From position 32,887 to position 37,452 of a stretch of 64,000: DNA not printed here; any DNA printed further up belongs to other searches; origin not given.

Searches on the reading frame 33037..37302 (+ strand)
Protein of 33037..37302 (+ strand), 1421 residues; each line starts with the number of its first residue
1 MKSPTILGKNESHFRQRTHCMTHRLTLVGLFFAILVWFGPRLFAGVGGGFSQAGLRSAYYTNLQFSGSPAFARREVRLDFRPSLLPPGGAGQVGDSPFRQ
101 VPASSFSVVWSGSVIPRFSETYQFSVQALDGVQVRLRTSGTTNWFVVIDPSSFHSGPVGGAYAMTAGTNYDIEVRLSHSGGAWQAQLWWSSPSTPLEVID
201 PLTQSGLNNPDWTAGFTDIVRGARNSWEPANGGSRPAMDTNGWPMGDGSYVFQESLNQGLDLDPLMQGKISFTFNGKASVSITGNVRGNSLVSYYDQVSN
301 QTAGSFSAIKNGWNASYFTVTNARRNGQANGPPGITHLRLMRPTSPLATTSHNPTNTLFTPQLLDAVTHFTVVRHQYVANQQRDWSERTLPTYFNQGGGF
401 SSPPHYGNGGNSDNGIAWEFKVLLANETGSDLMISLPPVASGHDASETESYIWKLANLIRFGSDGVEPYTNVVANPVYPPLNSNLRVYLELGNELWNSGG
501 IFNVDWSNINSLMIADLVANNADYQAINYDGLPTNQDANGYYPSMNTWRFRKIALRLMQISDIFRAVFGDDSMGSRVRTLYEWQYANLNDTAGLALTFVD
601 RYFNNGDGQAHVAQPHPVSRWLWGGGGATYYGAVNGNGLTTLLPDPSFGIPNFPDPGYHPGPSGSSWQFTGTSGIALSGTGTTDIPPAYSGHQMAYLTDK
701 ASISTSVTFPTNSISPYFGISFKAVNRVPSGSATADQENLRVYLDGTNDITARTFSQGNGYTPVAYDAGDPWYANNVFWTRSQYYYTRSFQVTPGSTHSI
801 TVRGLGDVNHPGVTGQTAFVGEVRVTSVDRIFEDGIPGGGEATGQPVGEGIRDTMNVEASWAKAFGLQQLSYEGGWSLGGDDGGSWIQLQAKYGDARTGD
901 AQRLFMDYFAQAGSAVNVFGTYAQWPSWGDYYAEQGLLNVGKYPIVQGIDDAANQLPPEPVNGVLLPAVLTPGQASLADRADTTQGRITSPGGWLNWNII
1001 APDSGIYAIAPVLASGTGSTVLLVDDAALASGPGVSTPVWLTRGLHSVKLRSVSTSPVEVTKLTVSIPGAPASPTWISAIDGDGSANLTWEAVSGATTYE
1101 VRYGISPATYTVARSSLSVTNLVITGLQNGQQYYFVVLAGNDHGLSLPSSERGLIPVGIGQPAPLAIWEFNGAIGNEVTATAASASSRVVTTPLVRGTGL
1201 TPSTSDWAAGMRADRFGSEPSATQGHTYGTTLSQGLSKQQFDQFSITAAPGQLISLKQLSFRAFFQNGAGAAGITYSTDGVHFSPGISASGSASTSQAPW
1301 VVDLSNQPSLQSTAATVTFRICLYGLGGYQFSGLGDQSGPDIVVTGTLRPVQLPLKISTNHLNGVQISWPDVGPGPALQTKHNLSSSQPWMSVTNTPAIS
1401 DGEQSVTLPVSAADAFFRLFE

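Call 19: search_protein_families(library=pfam, proteins=[window:33037-37302:+], max_evalue=0.0001)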
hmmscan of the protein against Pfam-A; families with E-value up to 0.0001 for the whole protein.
window:33037-37302:+ (1421 aa): 1 family
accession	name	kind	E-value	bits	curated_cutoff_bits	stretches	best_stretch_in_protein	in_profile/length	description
PF00041.27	fn3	-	1.2e-06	29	25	1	1074-1150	3-78/84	Fibronectin type III domain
